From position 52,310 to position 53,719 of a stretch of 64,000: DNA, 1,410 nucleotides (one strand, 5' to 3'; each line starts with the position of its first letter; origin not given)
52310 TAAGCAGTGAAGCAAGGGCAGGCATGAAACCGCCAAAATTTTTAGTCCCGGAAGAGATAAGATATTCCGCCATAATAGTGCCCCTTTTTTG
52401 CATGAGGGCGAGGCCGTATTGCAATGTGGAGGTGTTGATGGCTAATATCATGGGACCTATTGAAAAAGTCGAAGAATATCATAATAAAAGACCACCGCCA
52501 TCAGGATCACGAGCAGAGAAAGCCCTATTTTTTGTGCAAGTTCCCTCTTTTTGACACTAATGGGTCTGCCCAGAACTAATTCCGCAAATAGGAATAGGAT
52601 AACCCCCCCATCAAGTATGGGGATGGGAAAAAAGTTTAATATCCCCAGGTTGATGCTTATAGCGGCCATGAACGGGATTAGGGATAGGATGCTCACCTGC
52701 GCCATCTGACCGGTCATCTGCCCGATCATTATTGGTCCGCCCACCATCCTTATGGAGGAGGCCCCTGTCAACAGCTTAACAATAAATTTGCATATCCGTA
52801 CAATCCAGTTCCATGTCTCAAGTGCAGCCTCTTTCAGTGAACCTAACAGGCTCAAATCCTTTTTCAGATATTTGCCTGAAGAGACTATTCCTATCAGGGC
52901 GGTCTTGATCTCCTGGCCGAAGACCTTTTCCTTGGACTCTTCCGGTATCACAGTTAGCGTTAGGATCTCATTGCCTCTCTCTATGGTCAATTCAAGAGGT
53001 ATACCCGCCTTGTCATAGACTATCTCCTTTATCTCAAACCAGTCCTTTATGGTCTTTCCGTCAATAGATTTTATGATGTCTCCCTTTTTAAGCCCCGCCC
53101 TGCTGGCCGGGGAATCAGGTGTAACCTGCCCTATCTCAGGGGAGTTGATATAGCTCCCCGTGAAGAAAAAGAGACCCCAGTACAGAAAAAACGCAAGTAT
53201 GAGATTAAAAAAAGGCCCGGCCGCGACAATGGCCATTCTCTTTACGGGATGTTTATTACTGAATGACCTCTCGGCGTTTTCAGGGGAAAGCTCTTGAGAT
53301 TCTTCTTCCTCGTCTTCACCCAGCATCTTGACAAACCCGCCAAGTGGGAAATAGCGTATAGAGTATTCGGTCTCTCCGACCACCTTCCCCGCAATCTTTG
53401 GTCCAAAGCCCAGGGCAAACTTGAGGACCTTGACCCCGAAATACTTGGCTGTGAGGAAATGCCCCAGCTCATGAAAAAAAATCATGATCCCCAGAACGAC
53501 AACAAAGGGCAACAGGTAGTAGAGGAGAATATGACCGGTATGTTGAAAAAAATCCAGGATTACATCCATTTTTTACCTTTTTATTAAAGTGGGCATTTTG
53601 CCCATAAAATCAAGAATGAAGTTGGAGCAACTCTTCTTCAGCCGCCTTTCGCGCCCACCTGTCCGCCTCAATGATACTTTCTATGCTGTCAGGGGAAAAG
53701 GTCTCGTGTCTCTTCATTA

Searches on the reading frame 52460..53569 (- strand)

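Call 41: search_protein_families(library=pfam, proteins=[window:52460-53569:-], max_evalue=0.00001)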
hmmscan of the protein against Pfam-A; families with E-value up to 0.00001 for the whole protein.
window:52460-53569:- (370 aa): 3 families
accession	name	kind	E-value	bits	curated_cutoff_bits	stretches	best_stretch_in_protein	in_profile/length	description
PF02163.28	Peptidase_M50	-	4.1e-66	222.9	27.2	1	22-356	2-221/221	Peptidase family M50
PF13180.12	PDZ_2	-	1.6e-10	41.5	27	1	146-207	16-78/80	PDZ domain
PF17820.7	PDZ_6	-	3.4e-09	36.8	27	1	146-198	2-54/54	PDZ domain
